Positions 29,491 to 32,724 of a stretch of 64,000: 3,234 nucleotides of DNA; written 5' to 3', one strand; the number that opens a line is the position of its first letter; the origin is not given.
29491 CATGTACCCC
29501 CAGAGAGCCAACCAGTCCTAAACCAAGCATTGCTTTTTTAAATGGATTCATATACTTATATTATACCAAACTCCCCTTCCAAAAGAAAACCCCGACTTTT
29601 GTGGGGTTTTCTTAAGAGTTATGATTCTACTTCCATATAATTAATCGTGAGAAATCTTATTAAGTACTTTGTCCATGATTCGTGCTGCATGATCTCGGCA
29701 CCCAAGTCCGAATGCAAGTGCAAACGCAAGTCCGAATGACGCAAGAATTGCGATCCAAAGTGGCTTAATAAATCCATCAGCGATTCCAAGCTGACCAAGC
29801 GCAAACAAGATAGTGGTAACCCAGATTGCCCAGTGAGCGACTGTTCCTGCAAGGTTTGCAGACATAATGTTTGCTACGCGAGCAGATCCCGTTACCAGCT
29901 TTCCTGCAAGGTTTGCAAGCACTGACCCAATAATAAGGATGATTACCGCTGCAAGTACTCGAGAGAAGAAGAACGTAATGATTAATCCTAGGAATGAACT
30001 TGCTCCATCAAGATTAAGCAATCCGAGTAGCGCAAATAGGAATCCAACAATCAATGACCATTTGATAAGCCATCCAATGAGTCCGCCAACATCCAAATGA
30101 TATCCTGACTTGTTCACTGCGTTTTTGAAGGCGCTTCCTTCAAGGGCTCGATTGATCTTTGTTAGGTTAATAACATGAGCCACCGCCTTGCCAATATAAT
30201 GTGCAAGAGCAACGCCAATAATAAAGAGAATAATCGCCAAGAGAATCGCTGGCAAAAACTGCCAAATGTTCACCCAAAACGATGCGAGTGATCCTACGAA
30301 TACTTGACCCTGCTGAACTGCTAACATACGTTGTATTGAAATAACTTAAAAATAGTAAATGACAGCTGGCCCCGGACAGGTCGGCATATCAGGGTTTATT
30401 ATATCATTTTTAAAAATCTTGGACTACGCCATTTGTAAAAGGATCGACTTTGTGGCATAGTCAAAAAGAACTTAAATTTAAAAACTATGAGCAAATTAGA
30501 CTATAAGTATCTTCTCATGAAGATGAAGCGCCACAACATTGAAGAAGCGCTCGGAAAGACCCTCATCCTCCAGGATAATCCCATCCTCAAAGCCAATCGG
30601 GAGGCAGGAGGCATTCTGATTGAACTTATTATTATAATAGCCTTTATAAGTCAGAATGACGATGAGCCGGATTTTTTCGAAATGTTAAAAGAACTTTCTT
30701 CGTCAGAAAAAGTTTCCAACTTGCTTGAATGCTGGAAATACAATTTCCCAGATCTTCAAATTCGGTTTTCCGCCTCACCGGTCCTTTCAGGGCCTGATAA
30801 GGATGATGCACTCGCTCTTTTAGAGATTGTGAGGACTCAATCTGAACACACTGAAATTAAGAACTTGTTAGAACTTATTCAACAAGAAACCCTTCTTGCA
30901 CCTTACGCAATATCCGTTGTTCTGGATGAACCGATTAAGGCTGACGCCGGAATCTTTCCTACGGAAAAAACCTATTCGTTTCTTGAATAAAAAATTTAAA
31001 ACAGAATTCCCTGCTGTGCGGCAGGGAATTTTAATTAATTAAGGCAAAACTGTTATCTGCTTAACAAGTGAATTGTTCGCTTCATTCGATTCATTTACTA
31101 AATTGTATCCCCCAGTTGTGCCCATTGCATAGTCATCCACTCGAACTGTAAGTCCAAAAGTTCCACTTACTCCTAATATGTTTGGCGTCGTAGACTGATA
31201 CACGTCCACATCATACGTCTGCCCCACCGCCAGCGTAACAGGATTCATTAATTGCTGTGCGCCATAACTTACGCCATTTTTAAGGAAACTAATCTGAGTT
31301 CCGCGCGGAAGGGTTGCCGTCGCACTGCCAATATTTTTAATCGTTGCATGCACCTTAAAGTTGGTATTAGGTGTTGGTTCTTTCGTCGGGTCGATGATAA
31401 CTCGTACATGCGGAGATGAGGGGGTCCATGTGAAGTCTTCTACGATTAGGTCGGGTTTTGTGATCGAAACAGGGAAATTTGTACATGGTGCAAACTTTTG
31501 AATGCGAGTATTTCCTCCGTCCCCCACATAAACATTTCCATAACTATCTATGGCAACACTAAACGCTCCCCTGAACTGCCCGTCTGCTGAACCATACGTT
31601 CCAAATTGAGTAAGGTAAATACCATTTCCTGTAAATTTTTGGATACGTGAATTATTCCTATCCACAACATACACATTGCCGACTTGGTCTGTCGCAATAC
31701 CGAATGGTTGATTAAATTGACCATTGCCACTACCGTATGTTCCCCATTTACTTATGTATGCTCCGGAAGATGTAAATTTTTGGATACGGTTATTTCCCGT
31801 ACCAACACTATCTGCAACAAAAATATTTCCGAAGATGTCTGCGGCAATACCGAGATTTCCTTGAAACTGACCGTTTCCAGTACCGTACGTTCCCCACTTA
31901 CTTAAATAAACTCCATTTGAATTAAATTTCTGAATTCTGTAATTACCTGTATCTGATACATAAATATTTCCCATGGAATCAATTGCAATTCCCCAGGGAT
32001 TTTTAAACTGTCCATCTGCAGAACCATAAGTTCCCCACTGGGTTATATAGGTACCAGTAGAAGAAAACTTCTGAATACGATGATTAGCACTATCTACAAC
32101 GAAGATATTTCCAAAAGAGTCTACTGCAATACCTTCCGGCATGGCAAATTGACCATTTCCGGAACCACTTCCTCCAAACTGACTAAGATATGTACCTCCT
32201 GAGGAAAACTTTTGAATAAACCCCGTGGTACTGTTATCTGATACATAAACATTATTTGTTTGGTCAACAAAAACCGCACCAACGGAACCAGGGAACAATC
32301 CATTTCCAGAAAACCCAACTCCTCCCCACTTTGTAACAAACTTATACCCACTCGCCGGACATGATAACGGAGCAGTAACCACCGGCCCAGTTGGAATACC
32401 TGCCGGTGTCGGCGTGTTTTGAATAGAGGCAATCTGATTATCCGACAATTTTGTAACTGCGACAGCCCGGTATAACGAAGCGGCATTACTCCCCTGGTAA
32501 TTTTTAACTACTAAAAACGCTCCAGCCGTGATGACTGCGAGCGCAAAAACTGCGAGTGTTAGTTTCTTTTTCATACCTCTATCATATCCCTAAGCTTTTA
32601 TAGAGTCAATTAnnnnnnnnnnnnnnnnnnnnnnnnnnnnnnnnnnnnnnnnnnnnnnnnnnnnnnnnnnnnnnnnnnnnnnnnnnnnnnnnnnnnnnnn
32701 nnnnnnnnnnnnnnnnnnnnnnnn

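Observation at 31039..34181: Tandem NHL-propeller/CARDB surface-protein paralogs with near-identical termini and divergent cores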

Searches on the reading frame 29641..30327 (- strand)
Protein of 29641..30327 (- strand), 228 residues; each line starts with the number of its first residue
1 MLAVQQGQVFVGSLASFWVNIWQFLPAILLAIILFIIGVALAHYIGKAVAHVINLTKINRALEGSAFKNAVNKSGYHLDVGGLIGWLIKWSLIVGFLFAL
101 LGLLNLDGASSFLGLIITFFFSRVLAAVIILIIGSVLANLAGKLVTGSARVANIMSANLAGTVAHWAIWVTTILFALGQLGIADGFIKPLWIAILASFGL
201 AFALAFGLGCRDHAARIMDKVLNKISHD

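Call 4: search_protein_families(library=pfam, proteins=[window:29641-30327:-], max_evalue=0.01)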
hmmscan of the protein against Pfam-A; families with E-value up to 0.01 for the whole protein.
window:29641-30327:- (228 aa): 1 family
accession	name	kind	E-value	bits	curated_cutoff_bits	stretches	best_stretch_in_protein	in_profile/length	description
PF05552.17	MS_channel_1st_1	-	5.7e-09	36.2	22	2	14-60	3-49/50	Mechanosensitive ion channel, conserved TM helix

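Call 58: search_protein_families(library=ncbifam, proteins=[window:29641-30327:-], max_evalue=0.01)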
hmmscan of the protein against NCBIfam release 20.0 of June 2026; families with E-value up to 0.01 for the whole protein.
window:29641-30327:- (228 aa): 2 families
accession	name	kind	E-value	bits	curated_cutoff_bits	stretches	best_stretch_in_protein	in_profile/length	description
NF033912.1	msc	subfamily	1.1e-14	54.5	100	1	20-214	178-365/365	mechanosensitive ion channel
NF047602.1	MscsSHelicob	equivalog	0.0014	18.2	400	1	123-206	12-91/260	small-conductance mechanosensitive channel MscS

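Call 71: search_protein_families(library=padloc, proteins=[window:29641-30327:-], max_evalue=0.01)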
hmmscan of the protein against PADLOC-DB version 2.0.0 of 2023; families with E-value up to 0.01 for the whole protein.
window:29641-30327:- (228 aa): 0 families

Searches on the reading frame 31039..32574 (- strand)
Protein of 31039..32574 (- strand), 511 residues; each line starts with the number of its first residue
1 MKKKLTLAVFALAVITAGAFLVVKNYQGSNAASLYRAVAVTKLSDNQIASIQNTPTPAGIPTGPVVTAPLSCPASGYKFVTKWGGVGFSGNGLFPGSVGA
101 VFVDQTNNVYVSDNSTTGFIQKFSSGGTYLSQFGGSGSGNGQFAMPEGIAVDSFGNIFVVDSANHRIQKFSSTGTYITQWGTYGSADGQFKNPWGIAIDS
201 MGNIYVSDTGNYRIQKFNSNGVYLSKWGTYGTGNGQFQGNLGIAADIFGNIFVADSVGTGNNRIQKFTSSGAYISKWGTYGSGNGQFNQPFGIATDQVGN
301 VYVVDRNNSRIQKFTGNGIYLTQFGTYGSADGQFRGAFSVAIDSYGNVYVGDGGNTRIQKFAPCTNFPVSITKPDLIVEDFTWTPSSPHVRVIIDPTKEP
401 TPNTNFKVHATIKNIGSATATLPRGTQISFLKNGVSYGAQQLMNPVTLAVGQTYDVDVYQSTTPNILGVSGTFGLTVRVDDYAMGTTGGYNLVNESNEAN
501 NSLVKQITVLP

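Call 4: search_protein_families(library=pfam, proteins=[window:31039-32574:-], max_evalue=0.01)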
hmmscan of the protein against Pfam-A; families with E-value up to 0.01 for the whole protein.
window:31039-32574:- (511 aa): 9 families
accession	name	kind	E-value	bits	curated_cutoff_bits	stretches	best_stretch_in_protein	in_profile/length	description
PF01436.27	NHL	-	1.7e-38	129.2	20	3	190-217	1-28/28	NHL repeat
PF25021.1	TEN_NHL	-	2.3e-11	43.7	27.1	0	187-222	138-171/357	Teneurin NHL domain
PF06739.17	SBBP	-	2e-10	40.9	20.5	0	146-160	15-29/38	Beta-propeller repeat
PF17170.10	DUF5128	-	8.2e-09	35.5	22.9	2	107-178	54-126/321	6-bladed beta-propeller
PF07705.17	CARDB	-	1.9e-07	31.7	22.7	1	374-503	2-99/101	CARDB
PF08450.18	SGL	-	2.4e-07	31.1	26.3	1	144-227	134-220/246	SMP-30/Gluconolactonase/LRE-like region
PF22701.2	Mala_s_1-like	-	3.3e-05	24.2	27.5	0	149-220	93-159/195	Mal s 1 allergenic protein-like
PF06977.17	SdiA-regulated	-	0.0001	22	21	0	142-162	221-241/249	SdiA-regulated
PF13449.12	Phytase-like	-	0.00016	22.1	27.6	0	146-180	70-104/284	Esterase-like activity of phytase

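Call 30: find_homologous_proteins(query=window:31039-32574:-, max_evalue=1e-30)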
Query window:31039-32574:- (511 aa): 7144 proteins with E <= 1e-30 among 8000 candidates; the best 120 are listed.
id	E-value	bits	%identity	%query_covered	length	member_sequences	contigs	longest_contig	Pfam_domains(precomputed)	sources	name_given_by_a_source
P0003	0.0e+0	1139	100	100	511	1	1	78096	PF17170.11,PF07705.18,PF01436.28,PF25021.2,PF06739.18,PF08450.19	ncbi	-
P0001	1.6e-210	718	67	100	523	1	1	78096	PF17170.11,PF13449.13,PF07705.18,PF24684.2,PF01436.28,PF25021.2,PF08450.19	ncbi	-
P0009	3.5e-205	701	62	100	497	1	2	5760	PF17170.11,PF13449.13,PF07705.18,PF01436.28,PF25021.2,PF08450.19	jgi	jgi:sugar lactone lactonase YvrE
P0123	2.3e-202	692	47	55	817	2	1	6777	PF07494.18,PF06977.18,PF17170.11,PF09000.16,PF01731.27,PF13449.13,PF24684.2,PF01436.28,PF25021.2,PF06739.18,PF08450.19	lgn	-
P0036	6.8e-202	690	45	56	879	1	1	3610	PF06977.18,PF17170.11,PF13449.13,PF20067.6,PF22701.4,PF02393.22,PF24684.2,PF01436.28,PF25021.2,PF06739.18,PF08450.19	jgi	-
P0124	2.1e-200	685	49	55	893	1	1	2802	PF17170.11,PF00963.25,PF22807.3,PF02393.22,PF24684.2,PF01436.28,PF08450.19,PF00404.25,PF00058.24,PF18962.8,PF13449.13,PF13860.13,PF25021.2,PF06739.18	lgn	-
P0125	1.0e-191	656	44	44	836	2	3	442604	PF07494.18,PF06977.18,PF17170.11,PF13449.13,PF24684.2,PF13860.13,PF01436.28,PF25021.2,PF06739.18,PF08450.19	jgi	jgi:sugar lactone lactonase YvrE/flagellar hook assembly protein FlgD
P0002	1.2e-191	656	61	100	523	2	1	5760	PF17170.11,PF07705.18,PF24684.2,PF01436.28,PF25021.2,PF06739.18,PF08450.19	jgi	jgi:sugar lactone lactonase YvrE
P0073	4.2e-189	648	43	56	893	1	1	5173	PF07494.18,PF06977.18,PF17170.11,PF13449.13,PF22701.4,PF02393.22,PF24684.2,PF01436.28,PF25021.2,PF06739.18,PF08450.19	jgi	-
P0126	3.0e-188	645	46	57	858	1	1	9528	PF01833.31,PF17170.11,PF01731.27,PF13449.13,PF02393.22,PF24684.2,PF01436.28,PF25021.2,PF06739.18,PF08450.19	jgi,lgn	-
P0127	2.4e-186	639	44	56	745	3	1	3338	PF07494.18,PF17170.11,PF01731.27,PF07603.18,PF22807.3,PF02393.22,PF24684.2,PF01436.28,PF08450.19,PF13449.13,PF20067.6,PF22701.4,PF25021.2,PF06739.18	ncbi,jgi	-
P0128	6.4e-186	637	41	56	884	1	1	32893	PF07494.18,PF06977.18,PF17170.11,PF22807.3,PF02393.22,PF24684.2,PF01436.28,PF08450.19,PF13449.13,PF20067.6,PF22701.4,PF25021.2,PF06739.18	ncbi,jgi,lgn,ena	-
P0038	1.0e-185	637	47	52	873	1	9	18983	PF17170.11,PF13449.13,PF18998.7,PF24684.2,PF01436.28,PF25021.2,PF06739.18,PF08450.19,PF24338.2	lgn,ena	-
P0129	6.6e-185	634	40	59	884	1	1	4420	PF07494.18,PF06977.18,PF17170.11,PF22807.3,PF02393.22,PF24684.2,PF01436.28,PF08450.19,PF13449.13,PF20067.6,PF22701.4,PF25021.2,PF06739.18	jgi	-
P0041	4.8e-184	631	54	52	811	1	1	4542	PF06977.18,PF17170.11,PF13449.13,PF22701.4,PF24684.2,PF01436.28,PF25021.2,PF06739.18,PF08450.19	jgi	-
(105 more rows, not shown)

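Call 71: search_protein_families(library=padloc, proteins=[window:31039-32574:-], max_evalue=0.01)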
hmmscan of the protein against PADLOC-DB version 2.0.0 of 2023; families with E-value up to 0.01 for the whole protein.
window:31039-32574:- (511 aa): 1 family
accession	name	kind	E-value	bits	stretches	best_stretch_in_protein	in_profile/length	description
PDLC04043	PD-T4-6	-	5.4e-08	30.3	1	136-219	353-431/452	-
